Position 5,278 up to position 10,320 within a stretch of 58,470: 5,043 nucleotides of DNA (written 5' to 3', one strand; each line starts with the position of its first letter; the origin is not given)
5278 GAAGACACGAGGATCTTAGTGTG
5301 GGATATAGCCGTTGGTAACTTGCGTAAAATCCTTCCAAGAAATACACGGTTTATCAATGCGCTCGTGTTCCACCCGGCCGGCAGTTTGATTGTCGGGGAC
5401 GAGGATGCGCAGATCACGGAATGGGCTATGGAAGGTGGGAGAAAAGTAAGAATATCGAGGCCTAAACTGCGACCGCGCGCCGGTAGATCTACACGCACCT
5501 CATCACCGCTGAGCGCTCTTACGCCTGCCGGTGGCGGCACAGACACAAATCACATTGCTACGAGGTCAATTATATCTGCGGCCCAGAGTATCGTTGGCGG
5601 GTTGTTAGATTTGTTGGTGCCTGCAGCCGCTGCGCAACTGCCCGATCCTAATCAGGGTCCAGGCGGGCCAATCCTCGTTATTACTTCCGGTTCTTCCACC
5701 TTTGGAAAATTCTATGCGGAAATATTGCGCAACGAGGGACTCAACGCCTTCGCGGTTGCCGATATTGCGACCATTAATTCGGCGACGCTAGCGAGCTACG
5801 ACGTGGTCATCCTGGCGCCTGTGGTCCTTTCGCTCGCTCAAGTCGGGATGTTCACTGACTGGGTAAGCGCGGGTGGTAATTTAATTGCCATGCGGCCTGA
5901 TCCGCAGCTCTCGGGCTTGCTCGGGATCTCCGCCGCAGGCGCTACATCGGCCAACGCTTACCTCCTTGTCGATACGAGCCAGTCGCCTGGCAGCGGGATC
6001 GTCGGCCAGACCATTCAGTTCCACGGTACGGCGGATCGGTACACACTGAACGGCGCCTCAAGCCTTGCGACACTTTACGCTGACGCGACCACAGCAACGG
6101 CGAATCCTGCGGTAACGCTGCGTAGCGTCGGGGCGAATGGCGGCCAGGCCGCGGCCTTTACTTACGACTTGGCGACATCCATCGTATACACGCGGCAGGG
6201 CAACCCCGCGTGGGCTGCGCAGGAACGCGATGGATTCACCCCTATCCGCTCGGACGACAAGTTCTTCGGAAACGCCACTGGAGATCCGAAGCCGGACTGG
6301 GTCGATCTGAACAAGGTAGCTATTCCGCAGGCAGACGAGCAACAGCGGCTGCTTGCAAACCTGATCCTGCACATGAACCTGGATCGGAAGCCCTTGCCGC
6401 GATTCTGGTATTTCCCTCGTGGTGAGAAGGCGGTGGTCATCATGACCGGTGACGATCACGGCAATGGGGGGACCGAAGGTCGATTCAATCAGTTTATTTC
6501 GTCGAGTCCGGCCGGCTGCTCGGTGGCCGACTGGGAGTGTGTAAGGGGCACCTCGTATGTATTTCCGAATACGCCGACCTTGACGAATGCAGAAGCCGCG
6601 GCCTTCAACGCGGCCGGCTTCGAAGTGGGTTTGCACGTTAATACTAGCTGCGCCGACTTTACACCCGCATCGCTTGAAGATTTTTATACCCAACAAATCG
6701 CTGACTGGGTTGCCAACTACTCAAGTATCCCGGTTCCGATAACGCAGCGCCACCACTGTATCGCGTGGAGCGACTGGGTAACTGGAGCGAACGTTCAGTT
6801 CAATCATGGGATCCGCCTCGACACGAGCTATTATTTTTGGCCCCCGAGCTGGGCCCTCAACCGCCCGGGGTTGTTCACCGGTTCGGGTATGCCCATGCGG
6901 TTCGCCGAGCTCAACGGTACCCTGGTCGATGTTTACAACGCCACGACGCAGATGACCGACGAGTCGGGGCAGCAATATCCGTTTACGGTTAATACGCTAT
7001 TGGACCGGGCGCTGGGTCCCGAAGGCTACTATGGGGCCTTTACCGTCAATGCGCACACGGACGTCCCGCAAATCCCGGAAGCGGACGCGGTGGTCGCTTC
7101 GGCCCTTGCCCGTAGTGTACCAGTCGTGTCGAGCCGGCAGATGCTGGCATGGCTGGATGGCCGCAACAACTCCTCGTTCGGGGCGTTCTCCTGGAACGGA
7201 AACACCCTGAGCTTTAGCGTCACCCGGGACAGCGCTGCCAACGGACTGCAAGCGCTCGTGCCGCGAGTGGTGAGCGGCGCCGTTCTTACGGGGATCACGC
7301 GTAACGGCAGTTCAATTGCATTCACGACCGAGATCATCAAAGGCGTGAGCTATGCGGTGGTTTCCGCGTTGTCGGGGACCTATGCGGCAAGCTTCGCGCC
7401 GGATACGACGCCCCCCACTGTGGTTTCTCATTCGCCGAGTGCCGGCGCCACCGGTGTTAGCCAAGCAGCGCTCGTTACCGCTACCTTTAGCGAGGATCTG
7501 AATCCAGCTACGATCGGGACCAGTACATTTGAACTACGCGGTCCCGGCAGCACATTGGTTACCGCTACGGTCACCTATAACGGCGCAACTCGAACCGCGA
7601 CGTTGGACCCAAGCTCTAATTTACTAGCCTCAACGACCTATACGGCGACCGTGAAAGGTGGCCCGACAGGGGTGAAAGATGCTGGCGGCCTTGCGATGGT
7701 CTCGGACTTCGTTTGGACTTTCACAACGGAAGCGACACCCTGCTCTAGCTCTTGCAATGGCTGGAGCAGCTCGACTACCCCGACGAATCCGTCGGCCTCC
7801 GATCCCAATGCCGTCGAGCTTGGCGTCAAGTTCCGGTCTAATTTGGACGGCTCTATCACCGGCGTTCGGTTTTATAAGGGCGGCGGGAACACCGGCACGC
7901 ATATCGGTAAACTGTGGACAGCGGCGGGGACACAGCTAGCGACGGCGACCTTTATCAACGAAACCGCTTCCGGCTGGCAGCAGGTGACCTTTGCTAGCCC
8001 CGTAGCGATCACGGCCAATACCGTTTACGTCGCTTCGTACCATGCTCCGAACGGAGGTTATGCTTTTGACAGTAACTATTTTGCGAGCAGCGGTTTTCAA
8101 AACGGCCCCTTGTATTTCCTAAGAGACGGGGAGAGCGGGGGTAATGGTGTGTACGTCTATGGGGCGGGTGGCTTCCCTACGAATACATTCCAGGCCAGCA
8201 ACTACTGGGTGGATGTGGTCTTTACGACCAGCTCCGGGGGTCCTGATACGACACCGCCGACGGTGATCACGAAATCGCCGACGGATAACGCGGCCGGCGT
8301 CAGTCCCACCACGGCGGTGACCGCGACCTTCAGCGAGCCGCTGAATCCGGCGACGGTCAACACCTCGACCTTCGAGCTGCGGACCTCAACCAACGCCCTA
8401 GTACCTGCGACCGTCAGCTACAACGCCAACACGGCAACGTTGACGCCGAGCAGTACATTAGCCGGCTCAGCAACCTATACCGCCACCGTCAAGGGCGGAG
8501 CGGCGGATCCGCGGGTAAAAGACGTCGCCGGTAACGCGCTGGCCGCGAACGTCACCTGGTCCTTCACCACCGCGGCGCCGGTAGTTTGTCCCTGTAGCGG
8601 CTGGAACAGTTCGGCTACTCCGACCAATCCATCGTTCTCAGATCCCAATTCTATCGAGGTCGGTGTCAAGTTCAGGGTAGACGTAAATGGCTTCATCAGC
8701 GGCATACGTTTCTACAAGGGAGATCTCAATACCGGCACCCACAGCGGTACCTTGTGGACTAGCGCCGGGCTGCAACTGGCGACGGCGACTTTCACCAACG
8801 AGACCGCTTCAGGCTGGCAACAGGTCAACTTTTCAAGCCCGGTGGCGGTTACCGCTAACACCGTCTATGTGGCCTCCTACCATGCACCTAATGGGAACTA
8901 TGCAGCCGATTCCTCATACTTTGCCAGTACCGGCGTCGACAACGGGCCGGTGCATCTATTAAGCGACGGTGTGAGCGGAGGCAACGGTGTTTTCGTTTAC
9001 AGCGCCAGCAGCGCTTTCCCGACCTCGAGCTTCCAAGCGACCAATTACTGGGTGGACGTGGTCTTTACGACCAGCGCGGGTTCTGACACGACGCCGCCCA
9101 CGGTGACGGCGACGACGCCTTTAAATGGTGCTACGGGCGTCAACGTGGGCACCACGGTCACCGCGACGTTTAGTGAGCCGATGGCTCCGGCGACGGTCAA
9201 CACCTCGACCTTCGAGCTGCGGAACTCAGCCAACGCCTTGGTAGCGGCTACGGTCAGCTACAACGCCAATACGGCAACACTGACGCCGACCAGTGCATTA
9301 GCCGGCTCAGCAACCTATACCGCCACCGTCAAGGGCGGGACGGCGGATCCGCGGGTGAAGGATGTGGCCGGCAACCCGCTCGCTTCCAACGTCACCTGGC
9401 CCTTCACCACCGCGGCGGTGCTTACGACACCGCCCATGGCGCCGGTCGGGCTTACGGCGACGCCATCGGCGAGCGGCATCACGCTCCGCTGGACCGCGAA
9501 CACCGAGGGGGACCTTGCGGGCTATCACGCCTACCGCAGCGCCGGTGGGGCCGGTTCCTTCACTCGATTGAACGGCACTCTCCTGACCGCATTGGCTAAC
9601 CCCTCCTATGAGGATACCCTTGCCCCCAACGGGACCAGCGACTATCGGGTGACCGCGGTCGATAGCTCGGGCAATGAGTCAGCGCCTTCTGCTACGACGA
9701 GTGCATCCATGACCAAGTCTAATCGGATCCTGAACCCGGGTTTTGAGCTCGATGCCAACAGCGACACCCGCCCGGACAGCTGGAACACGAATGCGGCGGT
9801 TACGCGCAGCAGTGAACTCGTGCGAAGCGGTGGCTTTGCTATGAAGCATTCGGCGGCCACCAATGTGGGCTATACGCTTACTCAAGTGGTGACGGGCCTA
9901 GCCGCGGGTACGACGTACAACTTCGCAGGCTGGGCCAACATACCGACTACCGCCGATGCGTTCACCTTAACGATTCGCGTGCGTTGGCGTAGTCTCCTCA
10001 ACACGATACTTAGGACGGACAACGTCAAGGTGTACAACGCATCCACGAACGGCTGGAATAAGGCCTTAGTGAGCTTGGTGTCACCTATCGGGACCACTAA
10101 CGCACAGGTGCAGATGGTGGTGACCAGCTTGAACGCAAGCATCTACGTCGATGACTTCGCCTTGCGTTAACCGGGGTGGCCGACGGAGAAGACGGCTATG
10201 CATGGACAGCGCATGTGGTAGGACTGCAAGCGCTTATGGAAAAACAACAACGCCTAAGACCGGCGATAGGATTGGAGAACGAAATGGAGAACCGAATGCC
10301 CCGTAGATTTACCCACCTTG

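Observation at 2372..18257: Candidate RfaH-driven exoprotein system encoded next to, not inside, the sugar-biosynthesis genes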

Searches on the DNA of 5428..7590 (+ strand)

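Call 91: search_rna_families(sources=[L005, L006, L007, L028, L049, L068, L072], threshold=gathering)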
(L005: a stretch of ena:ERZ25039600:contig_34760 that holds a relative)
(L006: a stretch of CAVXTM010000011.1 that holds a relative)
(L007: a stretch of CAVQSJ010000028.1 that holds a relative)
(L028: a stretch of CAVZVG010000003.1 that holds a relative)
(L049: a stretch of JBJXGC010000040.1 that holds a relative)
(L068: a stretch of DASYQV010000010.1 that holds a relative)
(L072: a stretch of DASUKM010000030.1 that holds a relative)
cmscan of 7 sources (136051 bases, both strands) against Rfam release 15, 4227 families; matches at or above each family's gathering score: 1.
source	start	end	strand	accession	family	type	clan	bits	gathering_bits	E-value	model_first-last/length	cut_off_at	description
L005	26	118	+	RF03167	c-di-GMP-I-GGC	Cis-reg; riboswitch;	CL00126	73.8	59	2.7e-15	1-80/80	no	c-di-GMP-I-GGC riboswitch aptamer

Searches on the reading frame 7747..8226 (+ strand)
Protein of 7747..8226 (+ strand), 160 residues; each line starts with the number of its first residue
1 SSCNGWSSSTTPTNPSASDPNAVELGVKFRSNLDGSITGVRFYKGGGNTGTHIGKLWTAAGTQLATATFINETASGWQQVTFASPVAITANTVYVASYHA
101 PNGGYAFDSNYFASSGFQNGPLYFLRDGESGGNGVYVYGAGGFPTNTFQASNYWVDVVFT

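Call 60: predict_structure(alignment_id=A4)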
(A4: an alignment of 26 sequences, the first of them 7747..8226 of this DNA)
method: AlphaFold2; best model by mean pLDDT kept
length: 160 residues; sequences in the alignment: 26
mean_pLDDT: 96.1   pTM: 0.91
mean pLDDT of the five models: 96.1, 95.9, 95.2, 94.5, 94.3
residues with pLDDT >= 90: 154; 70-90: 6; 50-70: 0; < 50: 0
segments of 3 or more residues with pLDDT < 50: none
pLDDT, mean of each block of 10 residues (from residue 1): 93 96 98 98 95 97 97 94 98 98 96 96 96 94 94 97
secondary structure, 60 per line:
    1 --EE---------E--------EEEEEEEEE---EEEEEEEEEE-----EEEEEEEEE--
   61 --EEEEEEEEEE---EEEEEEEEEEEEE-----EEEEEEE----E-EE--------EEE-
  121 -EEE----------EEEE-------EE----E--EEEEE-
elements in order: E23-31 E35-44 E50-58 E63-72 E76-88 E94-100 E117-119 E122-124 E135-138 E155-159

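Call 62: fold_search(model_id=the predicted structure, library=pdb)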
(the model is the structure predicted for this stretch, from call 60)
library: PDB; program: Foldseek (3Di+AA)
matches with E <= 10: 1450; with E <= 0.001: 6
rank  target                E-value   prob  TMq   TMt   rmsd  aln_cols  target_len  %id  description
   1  9euj_G                4.4e-06  1.00  0.54  0.14   7.4       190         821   13  Cryo-EM structure of Staphylococcus aureus bacteriophage phi812 baseplate in the post-contraction state - sheath initi (released 2025-04-09)
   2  3no8_A                5.3e-05  1.00  0.55  0.56   8.2       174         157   13  Crystal structure of the PHR domain from human BTBD2 Protein (released 2010-08-25)
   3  9eui_Q                8.4e-05  1.00  0.52  0.12   7.9       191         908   12  Cryo-EM structure of Staphylococcus aureus bacteriophage phi812 baseplate in the post-contraction state - complete (released 2025-04-09)
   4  8h2i_bG               1.0e-04  1.00  0.47  0.18  10.7       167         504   11  Near-atomic structure of five-fold averaged PBCV-1 capsid (released 2022-11-16)
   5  9jwb_Z                1.6e-04  1.00  0.59  0.48   8.6       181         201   13  Cyanophage A4 capsid asymmetric unit (released 2025-04-09)
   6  3gbw                  3.3e-04  1.00  0.53  0.53   6.8       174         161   16  Crystal structure of the first PHR domain of the Mouse Myc-binding protein 2 (MYCBP-2) (released 2009-03-24)
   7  3hwj_A                2.1e-03  0.99  0.46  0.49   6.5       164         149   12  Crystal structure of the second PHR domain of Mouse Myc-binding protein 2 (MYCBP-2) (released 2009-07-21)
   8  8iq5_D                3.0e-03  0.66  0.20  0.07  16.0       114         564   10  Crystal structure of trimeric K2-2 TSP (released 2024-02-21)
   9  3hwj_B                3.3e-03  0.99  0.45  0.47   8.6       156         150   12  Crystal structure of the second PHR domain of Mouse Myc-binding protein 2 (MYCBP-2) (released 2009-07-21)
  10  8iq5_A                3.3e-03  0.72  0.21  0.08  16.0       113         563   11  Crystal structure of trimeric K2-2 TSP (released 2024-02-21)
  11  8iq9_A                3.3e-03  0.44  0.18  0.07  15.6        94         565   13  Crystal structure of trimeric K2-2 TSP in complex with tetrasaccharide and octasaccharide (released 2024-02-21)
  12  3wnn_B                3.7e-03  0.51  0.18  0.06  15.8       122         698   10  D308A mutant of Bacillus circulans T-3040 cycloisomaltooligosaccharide glucanotransferase complexed with isomaltooctao (released 2014-02-05)
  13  4ci7_B                4.0e-03  1.00  0.53  0.21   5.7       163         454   12  The crystal structure of the cysteine protease and lectin-like domains of Cwp84, a surface layer associated protein of (released 2014-05-14)
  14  8zdp_v                4.7e-03  1.00  0.52  0.13   9.1       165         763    8  Cryo-EM structure of Mycobacteriophage Douge Central fiber (gp20) (released 2025-06-25)
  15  8zdq_v                4.7e-03  1.00  0.52  0.11   9.1       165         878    8  Cryo-EM structure of Mycobacteriophage Douge complete baseplate (gp13, gp17, gp23, gp16, gp18 and gp20) (released 2025-06-25)
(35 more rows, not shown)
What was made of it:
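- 7747..9066 (+): DUF4082 copies 1 and 2 of giant 1 (7747-8226 and 8587-9066), with a Big_5 domain between them. Its nearest folds are PHR domains, phage baseplate proteins and the Cwp84 lectin-like domain, all at TM about 0.5 (calls 60, 62).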

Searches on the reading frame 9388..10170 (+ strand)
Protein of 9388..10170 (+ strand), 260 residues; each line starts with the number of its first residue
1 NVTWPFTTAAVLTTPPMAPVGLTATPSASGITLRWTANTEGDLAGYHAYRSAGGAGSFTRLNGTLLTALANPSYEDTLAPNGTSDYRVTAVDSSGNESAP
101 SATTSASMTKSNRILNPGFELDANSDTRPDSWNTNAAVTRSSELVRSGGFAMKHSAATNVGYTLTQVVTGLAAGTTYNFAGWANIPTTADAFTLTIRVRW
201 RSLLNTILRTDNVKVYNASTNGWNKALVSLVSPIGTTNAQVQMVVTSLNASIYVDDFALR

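Call 7: search_protein_families(library=pfam, proteins=[window:9388-10170:+], max_evalue=1)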
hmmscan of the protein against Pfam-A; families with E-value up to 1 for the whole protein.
window:9388-10170:+ (260 aa): 2 families
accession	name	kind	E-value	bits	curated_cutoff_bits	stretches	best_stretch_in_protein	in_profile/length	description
PF00041.27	fn3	-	0.0019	18.8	25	1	18-103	2-80/84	Fibronectin type III domain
PF02018.23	CBM_4_9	-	0.11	13.3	25.9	1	113-246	3-130/136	Carbohydrate binding domain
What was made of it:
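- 9388..10170 (+): The fn3 plus CBM_4_9-like tail of giant 1, shared with the oxidase. fn3 E 0.002 and CBM_4_9 E 0.11 (call 7).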
